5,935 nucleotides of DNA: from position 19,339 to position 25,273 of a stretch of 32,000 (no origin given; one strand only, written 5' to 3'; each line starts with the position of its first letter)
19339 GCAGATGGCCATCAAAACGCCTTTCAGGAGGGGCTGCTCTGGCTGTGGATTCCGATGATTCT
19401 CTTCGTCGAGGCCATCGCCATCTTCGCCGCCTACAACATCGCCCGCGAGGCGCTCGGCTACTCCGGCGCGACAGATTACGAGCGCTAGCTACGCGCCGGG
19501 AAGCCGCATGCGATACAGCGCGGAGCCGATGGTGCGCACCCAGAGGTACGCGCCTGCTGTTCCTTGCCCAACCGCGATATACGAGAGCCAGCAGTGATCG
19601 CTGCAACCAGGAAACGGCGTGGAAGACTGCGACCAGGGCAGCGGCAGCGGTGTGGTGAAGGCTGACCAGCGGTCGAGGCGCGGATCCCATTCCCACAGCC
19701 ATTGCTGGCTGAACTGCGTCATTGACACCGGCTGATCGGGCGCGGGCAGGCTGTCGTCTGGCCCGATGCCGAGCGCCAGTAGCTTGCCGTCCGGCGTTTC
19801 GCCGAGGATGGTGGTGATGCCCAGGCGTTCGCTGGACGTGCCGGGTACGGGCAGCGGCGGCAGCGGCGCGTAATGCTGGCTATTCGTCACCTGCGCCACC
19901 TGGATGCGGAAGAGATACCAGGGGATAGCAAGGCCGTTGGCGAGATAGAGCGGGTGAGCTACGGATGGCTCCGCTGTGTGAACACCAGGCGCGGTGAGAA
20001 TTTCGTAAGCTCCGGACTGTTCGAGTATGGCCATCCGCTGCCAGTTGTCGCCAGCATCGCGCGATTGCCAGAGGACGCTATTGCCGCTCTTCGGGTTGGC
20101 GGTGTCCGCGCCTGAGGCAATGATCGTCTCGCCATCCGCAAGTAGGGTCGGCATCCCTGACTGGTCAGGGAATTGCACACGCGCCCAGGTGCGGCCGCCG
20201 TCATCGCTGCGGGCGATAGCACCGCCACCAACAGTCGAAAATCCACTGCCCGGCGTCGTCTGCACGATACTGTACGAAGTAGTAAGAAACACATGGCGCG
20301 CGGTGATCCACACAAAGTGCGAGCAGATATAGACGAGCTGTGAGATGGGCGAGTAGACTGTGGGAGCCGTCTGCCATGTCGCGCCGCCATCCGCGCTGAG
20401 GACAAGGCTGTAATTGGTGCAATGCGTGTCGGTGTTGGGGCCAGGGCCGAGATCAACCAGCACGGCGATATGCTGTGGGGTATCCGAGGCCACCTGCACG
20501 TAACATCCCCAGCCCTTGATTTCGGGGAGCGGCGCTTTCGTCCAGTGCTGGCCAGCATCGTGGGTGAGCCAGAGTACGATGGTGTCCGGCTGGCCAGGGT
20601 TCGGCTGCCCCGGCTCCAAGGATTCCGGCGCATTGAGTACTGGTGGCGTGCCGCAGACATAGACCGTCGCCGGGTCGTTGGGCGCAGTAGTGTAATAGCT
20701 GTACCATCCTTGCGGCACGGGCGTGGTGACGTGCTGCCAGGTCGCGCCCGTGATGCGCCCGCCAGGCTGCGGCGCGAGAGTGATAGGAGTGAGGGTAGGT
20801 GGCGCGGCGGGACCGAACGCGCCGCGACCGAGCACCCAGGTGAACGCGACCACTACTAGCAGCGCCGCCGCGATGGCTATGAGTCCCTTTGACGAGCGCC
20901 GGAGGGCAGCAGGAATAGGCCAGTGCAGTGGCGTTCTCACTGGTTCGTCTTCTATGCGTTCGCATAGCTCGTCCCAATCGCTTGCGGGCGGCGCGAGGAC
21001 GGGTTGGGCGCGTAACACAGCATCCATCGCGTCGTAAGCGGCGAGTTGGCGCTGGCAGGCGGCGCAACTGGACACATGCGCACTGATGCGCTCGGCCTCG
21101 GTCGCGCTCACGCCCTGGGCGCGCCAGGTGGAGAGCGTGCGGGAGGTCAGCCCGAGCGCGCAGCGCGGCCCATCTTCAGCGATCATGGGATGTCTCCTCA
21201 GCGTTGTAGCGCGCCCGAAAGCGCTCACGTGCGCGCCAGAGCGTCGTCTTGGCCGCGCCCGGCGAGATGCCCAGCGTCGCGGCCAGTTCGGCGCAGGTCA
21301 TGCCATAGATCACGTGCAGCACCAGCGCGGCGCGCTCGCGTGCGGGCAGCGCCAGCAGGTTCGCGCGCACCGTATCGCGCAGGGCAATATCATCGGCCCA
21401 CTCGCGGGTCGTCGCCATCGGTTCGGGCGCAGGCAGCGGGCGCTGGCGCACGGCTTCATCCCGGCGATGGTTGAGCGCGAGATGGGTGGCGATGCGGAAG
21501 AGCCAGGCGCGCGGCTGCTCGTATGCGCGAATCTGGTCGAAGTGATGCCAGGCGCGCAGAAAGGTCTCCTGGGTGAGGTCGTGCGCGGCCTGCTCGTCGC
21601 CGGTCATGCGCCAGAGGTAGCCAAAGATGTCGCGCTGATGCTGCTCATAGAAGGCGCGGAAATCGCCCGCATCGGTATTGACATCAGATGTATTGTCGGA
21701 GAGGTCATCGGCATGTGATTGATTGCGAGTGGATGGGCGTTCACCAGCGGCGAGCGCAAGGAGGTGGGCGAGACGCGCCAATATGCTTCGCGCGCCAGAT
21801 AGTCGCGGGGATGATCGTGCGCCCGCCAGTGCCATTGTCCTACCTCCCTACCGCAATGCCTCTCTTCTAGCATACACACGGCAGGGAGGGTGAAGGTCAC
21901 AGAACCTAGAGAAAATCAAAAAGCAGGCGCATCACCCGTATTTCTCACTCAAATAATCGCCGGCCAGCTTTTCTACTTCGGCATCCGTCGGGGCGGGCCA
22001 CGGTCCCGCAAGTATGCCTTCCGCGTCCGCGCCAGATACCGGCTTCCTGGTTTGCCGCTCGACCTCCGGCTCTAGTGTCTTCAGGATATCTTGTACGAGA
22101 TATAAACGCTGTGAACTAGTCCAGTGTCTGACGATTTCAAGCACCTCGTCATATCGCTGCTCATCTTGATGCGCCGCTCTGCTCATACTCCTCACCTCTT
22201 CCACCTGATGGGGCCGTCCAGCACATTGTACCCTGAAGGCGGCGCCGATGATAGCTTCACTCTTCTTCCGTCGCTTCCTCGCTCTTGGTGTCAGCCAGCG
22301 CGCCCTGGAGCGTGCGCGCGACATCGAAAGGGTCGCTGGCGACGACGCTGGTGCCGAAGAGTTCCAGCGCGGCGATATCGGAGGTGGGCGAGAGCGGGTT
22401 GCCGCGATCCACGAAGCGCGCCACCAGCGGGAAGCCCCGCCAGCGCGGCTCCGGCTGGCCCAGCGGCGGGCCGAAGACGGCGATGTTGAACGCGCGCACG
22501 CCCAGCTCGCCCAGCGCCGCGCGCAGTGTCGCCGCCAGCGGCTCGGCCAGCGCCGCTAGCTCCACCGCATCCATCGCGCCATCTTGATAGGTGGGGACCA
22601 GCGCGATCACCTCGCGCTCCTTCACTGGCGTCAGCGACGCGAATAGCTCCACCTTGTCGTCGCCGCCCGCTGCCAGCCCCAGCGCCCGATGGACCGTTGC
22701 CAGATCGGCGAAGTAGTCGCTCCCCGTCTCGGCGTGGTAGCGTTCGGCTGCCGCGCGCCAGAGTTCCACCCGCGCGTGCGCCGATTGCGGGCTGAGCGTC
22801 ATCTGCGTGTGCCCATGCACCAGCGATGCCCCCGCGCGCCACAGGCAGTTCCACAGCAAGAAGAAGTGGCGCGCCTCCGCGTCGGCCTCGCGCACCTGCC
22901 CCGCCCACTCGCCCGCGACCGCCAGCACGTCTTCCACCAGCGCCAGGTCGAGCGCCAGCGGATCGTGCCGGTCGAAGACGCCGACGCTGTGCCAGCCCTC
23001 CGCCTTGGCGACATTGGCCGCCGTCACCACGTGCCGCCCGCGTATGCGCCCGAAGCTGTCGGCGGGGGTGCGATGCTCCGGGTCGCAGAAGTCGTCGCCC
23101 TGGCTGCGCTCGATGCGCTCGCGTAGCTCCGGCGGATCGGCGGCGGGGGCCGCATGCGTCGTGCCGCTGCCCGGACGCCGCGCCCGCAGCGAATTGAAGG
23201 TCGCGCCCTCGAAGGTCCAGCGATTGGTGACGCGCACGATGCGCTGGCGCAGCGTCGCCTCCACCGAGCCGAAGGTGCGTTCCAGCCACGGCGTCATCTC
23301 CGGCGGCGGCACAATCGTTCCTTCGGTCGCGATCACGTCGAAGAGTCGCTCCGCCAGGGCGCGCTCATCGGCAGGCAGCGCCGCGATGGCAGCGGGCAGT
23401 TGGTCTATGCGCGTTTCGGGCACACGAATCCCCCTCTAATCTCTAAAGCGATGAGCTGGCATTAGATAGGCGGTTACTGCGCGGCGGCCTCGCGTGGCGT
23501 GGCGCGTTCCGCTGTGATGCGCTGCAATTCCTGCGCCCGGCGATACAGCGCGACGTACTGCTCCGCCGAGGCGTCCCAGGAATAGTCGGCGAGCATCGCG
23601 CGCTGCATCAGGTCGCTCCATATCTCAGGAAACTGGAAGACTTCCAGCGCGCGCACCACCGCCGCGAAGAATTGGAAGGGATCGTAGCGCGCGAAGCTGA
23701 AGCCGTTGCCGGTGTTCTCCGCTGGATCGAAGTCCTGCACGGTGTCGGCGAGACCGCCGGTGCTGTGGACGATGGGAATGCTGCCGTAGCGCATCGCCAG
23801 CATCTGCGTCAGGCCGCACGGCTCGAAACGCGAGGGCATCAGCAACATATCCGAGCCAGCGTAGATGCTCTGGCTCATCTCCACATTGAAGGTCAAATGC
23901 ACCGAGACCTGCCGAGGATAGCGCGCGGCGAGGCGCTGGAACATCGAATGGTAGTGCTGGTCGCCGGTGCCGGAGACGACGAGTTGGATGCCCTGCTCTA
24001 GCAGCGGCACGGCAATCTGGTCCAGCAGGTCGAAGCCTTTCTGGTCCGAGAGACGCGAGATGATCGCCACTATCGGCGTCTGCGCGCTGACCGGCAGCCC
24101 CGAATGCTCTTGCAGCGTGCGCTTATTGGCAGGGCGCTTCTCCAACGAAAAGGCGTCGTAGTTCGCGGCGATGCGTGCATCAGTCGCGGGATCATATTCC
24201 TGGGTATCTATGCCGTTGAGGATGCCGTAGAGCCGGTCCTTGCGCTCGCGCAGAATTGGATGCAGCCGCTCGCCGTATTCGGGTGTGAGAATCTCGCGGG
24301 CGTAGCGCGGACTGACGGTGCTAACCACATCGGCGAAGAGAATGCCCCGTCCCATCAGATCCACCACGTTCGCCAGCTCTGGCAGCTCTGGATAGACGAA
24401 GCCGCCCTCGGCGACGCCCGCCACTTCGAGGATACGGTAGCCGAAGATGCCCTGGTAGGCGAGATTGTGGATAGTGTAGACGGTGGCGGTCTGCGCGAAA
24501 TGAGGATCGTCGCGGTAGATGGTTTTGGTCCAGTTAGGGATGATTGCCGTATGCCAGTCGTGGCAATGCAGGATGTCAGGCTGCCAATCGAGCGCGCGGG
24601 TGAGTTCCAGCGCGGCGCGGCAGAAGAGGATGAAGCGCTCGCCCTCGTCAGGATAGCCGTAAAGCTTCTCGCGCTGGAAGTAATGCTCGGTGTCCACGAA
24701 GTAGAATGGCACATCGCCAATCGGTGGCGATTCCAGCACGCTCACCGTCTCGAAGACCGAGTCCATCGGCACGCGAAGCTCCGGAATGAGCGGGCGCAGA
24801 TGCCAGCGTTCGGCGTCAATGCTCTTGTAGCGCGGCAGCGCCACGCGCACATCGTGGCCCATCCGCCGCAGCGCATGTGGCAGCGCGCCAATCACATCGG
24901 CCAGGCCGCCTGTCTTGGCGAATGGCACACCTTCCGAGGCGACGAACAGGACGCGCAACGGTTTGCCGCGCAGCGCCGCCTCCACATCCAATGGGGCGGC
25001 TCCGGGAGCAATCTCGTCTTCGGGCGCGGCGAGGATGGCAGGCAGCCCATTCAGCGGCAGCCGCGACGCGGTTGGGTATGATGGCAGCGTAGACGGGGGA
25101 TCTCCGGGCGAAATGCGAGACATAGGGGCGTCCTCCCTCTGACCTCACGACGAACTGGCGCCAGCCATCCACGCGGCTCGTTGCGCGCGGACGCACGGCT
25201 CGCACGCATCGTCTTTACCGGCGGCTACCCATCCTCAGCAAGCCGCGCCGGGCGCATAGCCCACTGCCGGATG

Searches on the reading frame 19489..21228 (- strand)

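Call 82: search_protein_families(library=pfam, proteins=[window:19489-21228:-], max_evalue=0.00001)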
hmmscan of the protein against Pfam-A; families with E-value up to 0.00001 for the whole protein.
window:19489-21228:- (579 aa): 1 family
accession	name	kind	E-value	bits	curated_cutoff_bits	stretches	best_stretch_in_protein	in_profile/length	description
PF15902.12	Sortilin-Vps10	-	8.6e-07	28.5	33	0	275-399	3-112/446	Sortilin, neurotensin receptor 3,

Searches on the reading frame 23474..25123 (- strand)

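Call 3: search_protein_families(library=pfam, proteins=[window:23474-25123:-], max_evalue=0.01)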
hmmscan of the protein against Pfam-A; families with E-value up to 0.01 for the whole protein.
window:23474-25123:- (549 aa): 6 families
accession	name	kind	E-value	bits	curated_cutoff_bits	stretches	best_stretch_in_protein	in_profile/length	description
PF08323.17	Glyco_transf_5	-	3e-81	273.1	22.7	1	57-293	1-239/239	Starch synthase catalytic domain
PF00534.26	Glycos_transf_1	-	5.6e-15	55.7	26.4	1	347-494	13-157/172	Glycosyl transferases group 1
PF13692.12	Glyco_trans_1_4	-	4.7e-13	50.1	27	1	350-494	2-141/142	Glycosyl transferases group 1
PF13579.12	Glyco_trans_4_4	-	3.8e-09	37.5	29.7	1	72-279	1-143/158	Glycosyl transferase 4-like domain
PF13439.12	Glyco_transf_4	-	3.5e-08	34.1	28.5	1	72-284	2-153/170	Glycosyltransferase Family 4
PF20706.3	GT4-conflict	-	0.00019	21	26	1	346-468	194-326/385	Family 4 Glycosyltransferase in conflict systems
